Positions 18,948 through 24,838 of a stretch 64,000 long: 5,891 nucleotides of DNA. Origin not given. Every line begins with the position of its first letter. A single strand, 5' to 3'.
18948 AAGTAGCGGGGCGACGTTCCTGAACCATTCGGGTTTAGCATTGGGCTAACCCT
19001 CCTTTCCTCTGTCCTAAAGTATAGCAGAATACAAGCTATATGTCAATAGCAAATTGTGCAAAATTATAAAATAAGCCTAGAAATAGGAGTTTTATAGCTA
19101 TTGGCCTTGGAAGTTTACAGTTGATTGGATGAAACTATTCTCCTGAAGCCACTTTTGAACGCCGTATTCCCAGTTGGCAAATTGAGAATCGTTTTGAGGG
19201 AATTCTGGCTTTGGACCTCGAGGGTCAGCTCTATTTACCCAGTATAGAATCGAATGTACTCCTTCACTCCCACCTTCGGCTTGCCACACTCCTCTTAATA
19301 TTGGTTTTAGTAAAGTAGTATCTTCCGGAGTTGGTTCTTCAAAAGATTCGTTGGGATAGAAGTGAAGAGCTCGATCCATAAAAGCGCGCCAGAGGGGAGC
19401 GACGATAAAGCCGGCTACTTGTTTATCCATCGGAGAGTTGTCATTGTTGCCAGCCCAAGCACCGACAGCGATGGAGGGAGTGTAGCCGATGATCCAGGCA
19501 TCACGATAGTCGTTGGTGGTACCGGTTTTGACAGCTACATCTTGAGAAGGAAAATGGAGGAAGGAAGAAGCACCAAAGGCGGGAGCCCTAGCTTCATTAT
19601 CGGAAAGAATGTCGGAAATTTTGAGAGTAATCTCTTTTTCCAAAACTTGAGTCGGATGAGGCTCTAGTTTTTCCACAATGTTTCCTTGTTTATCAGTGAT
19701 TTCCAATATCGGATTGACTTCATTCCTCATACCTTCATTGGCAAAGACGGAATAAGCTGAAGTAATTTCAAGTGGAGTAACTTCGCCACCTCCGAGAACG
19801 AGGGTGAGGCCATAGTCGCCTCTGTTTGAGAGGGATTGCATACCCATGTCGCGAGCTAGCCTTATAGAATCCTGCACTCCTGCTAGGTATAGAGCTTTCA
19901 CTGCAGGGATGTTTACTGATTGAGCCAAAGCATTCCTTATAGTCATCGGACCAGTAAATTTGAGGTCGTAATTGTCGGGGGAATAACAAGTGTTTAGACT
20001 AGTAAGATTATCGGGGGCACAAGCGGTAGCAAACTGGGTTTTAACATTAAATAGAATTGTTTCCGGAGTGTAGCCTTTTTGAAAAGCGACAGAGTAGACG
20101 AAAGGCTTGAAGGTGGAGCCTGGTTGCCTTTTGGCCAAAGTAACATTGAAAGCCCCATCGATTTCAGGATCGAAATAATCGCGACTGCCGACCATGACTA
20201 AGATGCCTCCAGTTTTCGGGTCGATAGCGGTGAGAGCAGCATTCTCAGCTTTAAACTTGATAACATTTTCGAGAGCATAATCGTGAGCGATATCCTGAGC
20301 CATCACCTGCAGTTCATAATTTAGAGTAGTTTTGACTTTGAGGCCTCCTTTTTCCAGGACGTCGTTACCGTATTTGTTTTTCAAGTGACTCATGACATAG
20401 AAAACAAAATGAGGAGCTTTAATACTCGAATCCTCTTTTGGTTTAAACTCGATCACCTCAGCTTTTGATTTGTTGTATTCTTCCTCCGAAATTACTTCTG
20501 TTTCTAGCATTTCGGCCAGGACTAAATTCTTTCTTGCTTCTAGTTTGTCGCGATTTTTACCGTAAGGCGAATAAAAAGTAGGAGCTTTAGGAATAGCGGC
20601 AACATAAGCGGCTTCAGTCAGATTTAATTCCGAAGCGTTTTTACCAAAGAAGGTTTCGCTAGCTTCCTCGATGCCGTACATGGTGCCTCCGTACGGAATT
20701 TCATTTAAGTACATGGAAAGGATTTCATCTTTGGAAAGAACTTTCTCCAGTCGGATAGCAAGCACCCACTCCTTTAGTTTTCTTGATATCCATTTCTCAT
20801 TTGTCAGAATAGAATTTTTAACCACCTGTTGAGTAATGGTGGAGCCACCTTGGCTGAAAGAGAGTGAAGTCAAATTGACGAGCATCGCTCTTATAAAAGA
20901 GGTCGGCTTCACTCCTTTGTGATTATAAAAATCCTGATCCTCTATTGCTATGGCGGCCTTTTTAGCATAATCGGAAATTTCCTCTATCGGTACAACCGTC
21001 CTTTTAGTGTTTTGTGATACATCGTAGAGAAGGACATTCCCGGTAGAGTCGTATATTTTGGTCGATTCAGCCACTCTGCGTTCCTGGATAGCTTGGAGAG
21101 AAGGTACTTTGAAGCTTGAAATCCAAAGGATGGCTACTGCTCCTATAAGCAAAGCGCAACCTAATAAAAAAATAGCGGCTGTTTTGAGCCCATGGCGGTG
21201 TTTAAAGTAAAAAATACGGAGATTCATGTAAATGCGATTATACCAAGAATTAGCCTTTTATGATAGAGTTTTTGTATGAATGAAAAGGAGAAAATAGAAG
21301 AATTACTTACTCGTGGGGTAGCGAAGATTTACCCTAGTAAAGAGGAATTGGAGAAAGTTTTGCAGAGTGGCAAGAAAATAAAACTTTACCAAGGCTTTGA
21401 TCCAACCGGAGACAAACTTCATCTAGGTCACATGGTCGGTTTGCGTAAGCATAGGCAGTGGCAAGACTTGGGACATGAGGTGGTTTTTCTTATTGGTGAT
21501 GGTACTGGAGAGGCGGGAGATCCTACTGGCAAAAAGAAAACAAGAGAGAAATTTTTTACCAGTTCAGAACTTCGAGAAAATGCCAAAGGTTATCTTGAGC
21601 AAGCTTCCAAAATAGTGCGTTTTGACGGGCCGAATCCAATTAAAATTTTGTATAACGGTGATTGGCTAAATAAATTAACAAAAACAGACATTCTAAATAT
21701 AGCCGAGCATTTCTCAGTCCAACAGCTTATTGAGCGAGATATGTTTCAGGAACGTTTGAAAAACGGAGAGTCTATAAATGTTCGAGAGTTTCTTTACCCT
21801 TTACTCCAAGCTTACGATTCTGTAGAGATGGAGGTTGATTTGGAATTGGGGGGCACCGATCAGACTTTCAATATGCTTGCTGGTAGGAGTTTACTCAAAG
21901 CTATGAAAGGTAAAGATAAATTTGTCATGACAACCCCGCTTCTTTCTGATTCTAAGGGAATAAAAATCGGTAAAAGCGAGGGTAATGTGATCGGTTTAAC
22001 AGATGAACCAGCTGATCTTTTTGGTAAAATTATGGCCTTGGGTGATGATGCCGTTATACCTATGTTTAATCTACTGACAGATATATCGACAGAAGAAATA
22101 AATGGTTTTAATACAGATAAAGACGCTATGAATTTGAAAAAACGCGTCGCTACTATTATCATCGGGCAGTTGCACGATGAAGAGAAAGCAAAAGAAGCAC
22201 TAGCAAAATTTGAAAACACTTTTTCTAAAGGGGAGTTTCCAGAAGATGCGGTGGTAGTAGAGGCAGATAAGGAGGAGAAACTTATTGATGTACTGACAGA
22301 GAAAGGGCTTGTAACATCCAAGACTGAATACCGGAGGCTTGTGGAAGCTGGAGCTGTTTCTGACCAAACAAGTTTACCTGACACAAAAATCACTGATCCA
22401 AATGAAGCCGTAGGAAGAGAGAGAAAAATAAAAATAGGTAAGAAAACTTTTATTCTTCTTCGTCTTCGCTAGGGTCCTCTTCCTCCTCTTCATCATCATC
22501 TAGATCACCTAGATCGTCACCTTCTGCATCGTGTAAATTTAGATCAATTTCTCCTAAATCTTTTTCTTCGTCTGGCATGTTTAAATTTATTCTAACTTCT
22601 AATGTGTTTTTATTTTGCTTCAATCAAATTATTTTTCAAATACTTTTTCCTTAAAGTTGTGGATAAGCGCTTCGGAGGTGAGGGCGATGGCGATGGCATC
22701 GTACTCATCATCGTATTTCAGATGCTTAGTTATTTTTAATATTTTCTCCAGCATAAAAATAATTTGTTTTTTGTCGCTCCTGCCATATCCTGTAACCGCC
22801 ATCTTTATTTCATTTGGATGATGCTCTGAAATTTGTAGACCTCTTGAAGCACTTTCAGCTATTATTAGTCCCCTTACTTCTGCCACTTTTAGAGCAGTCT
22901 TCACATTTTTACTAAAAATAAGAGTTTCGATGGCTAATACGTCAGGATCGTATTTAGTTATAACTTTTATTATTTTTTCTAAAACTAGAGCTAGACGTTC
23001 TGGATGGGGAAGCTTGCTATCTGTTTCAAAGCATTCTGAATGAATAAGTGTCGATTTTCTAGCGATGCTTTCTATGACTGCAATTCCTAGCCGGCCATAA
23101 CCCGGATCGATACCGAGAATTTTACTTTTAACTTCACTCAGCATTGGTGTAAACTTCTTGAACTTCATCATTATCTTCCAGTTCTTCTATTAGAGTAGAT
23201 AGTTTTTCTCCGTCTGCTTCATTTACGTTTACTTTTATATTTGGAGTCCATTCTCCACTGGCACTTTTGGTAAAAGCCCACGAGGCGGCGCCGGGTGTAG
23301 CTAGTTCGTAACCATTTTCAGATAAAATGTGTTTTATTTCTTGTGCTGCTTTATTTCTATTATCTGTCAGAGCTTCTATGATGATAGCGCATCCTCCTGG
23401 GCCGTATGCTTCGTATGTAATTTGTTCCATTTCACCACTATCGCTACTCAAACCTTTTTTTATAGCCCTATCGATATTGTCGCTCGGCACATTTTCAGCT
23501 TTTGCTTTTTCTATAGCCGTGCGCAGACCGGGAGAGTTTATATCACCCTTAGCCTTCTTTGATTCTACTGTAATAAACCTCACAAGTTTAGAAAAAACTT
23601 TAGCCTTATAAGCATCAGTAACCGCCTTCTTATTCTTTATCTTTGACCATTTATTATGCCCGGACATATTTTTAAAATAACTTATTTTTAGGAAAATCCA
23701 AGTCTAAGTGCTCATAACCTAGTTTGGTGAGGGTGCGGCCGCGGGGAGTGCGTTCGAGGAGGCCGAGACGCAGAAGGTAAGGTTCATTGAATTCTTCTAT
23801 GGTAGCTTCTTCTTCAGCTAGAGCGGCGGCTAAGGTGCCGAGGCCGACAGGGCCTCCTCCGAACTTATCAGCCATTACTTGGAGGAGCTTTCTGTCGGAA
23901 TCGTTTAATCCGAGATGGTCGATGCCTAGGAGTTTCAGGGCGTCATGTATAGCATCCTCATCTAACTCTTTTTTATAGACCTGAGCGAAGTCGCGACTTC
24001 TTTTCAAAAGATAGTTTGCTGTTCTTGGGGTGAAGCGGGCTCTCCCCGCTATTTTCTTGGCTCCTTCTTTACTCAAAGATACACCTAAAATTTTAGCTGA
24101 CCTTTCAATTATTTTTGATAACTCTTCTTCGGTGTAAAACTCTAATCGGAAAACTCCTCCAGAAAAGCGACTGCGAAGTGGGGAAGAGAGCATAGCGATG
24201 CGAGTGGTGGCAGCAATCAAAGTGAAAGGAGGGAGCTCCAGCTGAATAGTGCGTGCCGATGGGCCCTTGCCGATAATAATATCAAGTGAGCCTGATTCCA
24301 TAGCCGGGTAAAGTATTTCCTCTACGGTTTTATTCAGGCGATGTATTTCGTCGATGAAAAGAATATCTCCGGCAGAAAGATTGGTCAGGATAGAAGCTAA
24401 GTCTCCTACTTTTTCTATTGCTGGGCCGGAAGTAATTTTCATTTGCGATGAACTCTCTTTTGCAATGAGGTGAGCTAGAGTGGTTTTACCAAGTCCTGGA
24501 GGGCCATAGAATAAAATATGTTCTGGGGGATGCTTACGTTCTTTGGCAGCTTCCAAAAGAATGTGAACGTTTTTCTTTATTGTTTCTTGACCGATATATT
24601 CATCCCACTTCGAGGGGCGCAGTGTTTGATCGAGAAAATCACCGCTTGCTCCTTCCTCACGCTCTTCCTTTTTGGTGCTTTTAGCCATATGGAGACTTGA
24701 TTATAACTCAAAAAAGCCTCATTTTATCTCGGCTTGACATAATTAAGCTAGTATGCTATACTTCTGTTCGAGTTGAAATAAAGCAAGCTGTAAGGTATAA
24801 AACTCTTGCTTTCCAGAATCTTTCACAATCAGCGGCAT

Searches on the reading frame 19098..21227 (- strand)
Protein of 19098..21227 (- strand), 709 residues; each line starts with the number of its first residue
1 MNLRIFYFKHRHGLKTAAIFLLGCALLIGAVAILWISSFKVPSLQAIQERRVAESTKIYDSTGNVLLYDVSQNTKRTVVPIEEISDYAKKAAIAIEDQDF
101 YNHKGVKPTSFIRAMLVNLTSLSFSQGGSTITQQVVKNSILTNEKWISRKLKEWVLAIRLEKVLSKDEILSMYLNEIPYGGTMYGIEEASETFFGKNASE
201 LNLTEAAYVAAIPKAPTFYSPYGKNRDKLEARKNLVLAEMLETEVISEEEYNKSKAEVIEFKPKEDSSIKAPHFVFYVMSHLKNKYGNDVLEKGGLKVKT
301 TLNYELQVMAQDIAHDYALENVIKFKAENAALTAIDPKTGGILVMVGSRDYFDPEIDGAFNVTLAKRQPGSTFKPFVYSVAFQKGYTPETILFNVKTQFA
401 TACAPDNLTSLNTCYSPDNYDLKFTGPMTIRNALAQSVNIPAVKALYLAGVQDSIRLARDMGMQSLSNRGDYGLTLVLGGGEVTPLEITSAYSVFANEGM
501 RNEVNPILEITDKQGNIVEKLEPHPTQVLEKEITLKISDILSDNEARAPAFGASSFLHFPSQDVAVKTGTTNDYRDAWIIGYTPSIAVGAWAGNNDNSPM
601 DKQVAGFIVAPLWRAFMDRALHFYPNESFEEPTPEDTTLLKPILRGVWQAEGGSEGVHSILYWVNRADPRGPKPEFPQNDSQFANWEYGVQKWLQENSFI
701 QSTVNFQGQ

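Call 4: search_protein_families(library=pfam, proteins=[window:19098-21227:-], max_evalue=0.1)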
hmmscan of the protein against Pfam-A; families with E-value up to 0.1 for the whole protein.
window:19098-21227:- (709 aa): 4 families
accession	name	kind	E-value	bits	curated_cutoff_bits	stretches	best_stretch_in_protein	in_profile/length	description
PF00912.28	Transgly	-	8.8e-61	204.9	27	1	68-240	6-177/178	Transglycosylase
PF00905.27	Transpeptidase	-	2e-22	80.2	22.1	1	332-611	3-292/299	Penicillin binding protein transpeptidase domain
PF12555.13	SteA-like_C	-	0.054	14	26.4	0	10-38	7-35/52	SteA-like C-terminal domain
PF09851.14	SHOCT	-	0.089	13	27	0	237-257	6-26/28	Short C-terminal domain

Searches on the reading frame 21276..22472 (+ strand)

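Call 9: search_protein_families(library=pfam, proteins=[window:21276-22472:+], max_evalue=0.001)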
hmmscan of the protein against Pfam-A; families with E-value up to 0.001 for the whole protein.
window:21276-22472:+ (398 aa): 2 families
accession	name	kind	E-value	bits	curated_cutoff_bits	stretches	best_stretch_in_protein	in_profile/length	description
PF00579.31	tRNA-synt_1b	-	1.1e-61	209.2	21.1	1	32-316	3-291/292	tRNA synthetases class I (W and Y)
PF22421.1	SYY_C-terminal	-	5.2e-05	23.5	27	1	328-394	12-82/83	Tyrosine--tRNA ligase SYY-like C-terminal domain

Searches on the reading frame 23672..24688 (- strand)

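Call 9: search_protein_families(library=pfam, proteins=[window:23672-24688:-], max_evalue=0.001)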
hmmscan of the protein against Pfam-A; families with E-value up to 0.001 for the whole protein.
window:23672-24688:- (338 aa): 15 families
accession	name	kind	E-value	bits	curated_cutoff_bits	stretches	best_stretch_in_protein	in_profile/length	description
PF05496.18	RuvB_N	-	2.6e-71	239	27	1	23-176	1-154/159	Holliday junction DNA helicase RuvB P-loop domain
PF05491.19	RuvB_C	-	2.2e-23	82.4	24.7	1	259-328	2-71/72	RuvB C-terminal winged helix domain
PF17864.7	AAA_lid_4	-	5.8e-23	80.9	27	1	185-257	1-74/74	RuvB AAA lid domain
PF00004.35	AAA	-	6.8e-20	72.3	21.2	1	58-176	1-124/131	ATPase family associated with various cellular activities (AAA)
PF07728.20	AAA_5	-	7.6e-09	36.1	22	1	57-175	1-139/139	AAA domain (dynein-related subfamily)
PF06068.19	TIP49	-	3.4e-06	26.9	23.8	1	21-86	15-81/347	TIP49 P-loop domain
PF01078.27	Mg_chelatase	-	3.6e-05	23.7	20.3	0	51-75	21-42/207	Magnesium chelatase, subunit ChlI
PF00910.28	RNA_helicase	-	0.00011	23.1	21.5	1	58-123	1-68/105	RNA helicase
PF00158.32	Sigma54_activat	-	0.00012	22.2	20.2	0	40-83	7-50/168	Sigma-54 interaction domain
PF00493.29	MCM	-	0.00014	21.5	23.3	0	29-137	24-152/224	MCM P-loop domain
PF13173.12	AAA_14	-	0.00016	22.1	27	1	58-139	5-95/129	AAA domain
PF14532.12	Sigma54_activ_2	-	0.00028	21.6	25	1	45-127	14-90/138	Sigma-54 interaction domain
PF13191.12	AAA_16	-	0.00034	21.6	32.6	0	39-82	10-51/167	AAA ATPase domain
PF13401.12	AAA_22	-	0.00042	21.1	27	0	56-80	6-34/130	AAA domain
PF07724.20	AAA_2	-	0.00061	20.3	27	0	109-136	78-105/166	AAA domain (Cdc48 subfamily)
